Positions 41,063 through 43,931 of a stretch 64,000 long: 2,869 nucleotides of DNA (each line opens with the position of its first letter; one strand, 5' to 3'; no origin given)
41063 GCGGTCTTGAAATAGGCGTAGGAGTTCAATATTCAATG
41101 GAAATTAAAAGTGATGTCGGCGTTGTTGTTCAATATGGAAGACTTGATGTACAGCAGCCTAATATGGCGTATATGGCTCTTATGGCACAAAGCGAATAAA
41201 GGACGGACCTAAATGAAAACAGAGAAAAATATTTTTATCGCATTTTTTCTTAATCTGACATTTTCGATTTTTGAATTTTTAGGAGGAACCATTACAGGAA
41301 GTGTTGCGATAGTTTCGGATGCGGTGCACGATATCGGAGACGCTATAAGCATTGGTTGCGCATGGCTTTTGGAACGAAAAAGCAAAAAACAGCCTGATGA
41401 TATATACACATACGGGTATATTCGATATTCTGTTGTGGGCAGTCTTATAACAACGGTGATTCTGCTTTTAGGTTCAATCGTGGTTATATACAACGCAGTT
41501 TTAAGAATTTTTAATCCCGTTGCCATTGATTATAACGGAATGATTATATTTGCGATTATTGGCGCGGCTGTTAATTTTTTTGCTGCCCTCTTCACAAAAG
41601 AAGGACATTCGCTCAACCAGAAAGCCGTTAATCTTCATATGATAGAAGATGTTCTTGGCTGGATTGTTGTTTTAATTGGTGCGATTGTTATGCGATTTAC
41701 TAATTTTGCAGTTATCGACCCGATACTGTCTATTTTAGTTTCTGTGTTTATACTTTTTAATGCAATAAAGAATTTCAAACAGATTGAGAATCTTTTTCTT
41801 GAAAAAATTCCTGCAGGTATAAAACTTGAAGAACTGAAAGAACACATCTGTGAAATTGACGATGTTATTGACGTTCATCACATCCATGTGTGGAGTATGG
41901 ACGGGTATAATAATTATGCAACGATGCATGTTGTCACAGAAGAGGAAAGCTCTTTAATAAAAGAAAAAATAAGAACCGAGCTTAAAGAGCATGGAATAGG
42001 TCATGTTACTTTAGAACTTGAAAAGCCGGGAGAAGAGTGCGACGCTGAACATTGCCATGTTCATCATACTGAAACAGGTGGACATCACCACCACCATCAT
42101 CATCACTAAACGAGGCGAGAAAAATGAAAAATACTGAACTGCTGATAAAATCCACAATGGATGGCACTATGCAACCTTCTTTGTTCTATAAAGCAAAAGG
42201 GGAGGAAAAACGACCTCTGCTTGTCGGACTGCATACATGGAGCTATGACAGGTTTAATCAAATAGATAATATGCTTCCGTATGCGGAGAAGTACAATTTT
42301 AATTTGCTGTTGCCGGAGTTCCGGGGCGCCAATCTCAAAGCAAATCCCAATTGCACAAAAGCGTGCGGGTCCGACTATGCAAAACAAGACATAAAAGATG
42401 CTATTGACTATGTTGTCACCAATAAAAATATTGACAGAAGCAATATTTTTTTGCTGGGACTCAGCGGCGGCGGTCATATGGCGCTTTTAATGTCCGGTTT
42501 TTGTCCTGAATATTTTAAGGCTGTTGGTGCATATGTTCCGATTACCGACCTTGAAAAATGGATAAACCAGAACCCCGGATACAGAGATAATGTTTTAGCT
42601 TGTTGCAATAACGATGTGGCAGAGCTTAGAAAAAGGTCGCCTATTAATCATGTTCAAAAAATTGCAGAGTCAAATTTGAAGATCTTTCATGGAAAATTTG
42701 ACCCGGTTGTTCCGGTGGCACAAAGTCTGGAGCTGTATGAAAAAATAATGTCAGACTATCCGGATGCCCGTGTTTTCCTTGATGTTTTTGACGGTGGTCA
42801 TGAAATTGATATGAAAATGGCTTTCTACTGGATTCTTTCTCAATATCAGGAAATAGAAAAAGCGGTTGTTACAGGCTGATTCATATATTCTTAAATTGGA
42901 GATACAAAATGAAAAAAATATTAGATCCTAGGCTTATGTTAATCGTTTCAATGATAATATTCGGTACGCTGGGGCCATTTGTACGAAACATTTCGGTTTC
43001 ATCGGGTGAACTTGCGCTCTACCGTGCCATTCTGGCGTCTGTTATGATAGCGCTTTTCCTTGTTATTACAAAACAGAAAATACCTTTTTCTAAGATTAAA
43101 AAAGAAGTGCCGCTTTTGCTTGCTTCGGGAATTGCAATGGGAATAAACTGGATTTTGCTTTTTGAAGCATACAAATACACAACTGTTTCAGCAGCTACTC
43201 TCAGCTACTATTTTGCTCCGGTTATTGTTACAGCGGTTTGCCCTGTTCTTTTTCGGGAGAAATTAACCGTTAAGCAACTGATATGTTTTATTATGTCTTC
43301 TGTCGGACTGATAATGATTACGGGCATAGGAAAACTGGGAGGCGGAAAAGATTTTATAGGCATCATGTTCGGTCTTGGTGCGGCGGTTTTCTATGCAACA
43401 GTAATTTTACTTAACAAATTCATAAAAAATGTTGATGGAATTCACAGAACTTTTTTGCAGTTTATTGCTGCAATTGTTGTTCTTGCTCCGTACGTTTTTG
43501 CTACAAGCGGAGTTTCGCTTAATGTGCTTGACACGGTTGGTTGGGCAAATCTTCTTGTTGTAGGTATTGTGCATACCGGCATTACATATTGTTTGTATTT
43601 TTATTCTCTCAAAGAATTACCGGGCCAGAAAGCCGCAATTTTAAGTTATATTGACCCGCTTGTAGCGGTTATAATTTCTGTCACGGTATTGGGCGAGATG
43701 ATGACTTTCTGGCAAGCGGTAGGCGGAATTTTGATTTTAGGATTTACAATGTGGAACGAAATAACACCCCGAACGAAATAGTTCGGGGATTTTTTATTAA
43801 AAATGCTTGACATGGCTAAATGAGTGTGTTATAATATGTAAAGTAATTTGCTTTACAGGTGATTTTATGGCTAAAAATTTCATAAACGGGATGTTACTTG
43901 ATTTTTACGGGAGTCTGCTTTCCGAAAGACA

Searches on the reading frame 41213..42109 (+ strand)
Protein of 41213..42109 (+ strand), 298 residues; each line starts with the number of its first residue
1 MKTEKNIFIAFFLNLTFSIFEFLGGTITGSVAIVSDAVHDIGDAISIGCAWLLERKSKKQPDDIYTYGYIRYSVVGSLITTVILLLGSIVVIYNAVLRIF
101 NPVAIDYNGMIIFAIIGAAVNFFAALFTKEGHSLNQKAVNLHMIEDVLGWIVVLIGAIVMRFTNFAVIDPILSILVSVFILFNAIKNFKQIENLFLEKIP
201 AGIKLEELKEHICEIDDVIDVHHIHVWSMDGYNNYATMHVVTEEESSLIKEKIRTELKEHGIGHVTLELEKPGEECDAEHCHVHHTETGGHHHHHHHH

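Call 3: search_protein_families(library=pfam, proteins=[window:41213-42109:+], max_evalue=0.01)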
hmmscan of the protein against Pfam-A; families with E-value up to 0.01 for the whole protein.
window:41213-42109:+ (298 aa): 2 families
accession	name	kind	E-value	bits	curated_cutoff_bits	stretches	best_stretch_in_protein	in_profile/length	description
PF01545.26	Cation_efflux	-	2.3e-39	135.7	26.6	1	7-189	1-191/198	Cation efflux family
PF16916.11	ZT_dimer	-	6.7e-08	32.9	26.7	1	201-270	2-76/78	Dimerisation domain of Zinc Transporter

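Call 4: search_protein_families(library=ncbifam, proteins=[window:41213-42109:+], max_evalue=0.01)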
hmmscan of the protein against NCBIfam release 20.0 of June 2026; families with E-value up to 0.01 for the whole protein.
window:41213-42109:+ (298 aa): 10 families
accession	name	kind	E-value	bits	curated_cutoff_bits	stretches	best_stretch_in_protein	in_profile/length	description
TIGR01297.1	CDF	superfamily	2.2e-64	217.5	82.35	1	4-271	2-282/285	cation diffusion facilitator family transporter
NF002923.0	PRK03557.1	equivalog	2.2e-53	181.6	408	1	4-295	18-313/313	CDF family zinc transporter ZitB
NF033827.1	CDF_efflux_DmeF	equivalog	2.4e-23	83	250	2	3-133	14-145/309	CDF family Co(II)/Ni(II) efflux transporter DmeF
NF052621.1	MngEfTpMntE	equivalog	1.4e-19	70.7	500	1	20-186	19-190/293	manganese efflux transporter MntE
NF052602.1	Zn_efflux_Cdf31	equivalog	3.2e-18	66.2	460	1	4-259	7-276/299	CDF family zinc efflux transporter Cdf31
NF033616.1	CDF_MamB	equivalog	7.7e-17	61.7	350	1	4-256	6-266/284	magnetosome biogenesis CDF transporter MamB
NF033615.1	CDF_MamM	equivalog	9e-14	51.4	350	1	7-255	12-266/290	magnetosome biogenesis CDF transporter MamM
NF040994.1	MamV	equivalog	2.6e-12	46.5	500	1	5-245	12-254/319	CDF transporter MamV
NF050169.1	CatEfflxFieF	equivalog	1.3e-10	41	420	1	26-250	27-254/282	cation efflux pump FieF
NF007064.0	PRK09509.1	equivalog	1e-09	37.8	447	1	25-255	31-264/300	CDF family cation-efflux transporter FieF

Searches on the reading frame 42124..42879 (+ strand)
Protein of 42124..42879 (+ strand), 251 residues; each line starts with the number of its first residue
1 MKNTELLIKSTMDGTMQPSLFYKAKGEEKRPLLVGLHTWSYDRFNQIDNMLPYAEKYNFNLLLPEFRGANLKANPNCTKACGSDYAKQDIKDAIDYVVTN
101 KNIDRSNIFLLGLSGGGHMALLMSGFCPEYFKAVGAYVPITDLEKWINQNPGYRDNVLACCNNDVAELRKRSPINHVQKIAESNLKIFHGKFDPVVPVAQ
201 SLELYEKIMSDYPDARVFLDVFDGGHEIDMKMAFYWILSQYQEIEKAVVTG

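Call 3: search_protein_families(library=pfam, proteins=[window:42124-42879:+], max_evalue=0.01)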
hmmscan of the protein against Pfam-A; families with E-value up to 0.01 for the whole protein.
window:42124-42879:+ (251 aa): 11 families
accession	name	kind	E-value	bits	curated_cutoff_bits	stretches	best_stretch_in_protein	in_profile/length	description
PF00326.27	Peptidase_S9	-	4.6e-16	59.4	22.6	1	88-227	46-188/213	Prolyl oligopeptidase family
PF20434.5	BD-FAE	-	2.1e-14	54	26.8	1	87-207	67-214/215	BD-FAE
PF02230.22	Abhydrolase_2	-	2.6e-05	24.6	23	0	85-128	85-127/217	Phospholipase/Carboxylesterase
PF00561.26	Abhydrolase_1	-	4.6e-05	23.6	25.8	1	46-164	16-134/245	alpha/beta hydrolase fold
PF12146.15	Hydrolase_4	-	0.00018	21.4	27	0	87-133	59-103/239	Serine aminopeptidase, S33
PF10503.15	Esterase_PHB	-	0.00024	20.9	23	1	28-138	14-129/219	Esterase PHB depolymerase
PF00756.26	Esterase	-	0.00047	20.4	22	1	94-144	103-153/251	Putative esterase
PF01738.24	DLH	-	0.0015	18.6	21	1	83-217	74-178/217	Dienelactone hydrolase family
PF08840.17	BAAT_C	-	0.0018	18.8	20.9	1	92-170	8-82/210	BAAT / Acyl-CoA thioester hydrolase C terminal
PF05448.18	AXE1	-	0.0067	15.7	21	0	89-139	159-208/321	Acetyl xylan esterase (AXE1)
PF07859.19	Abhydrolase_3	-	0.0068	16.6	25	1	86-124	48-89/210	alpha/beta hydrolase fold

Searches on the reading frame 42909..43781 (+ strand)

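Call 3: search_protein_families(library=pfam, proteins=[window:42909-43781:+], max_evalue=0.01)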
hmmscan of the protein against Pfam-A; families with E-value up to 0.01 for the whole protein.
window:42909-43781:+ (290 aa): 1 family
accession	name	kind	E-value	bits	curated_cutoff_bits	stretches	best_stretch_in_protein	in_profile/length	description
PF00892.27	EamA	-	3.1e-38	131.5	28.2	2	150-278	2-128/135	EamA-like transporter family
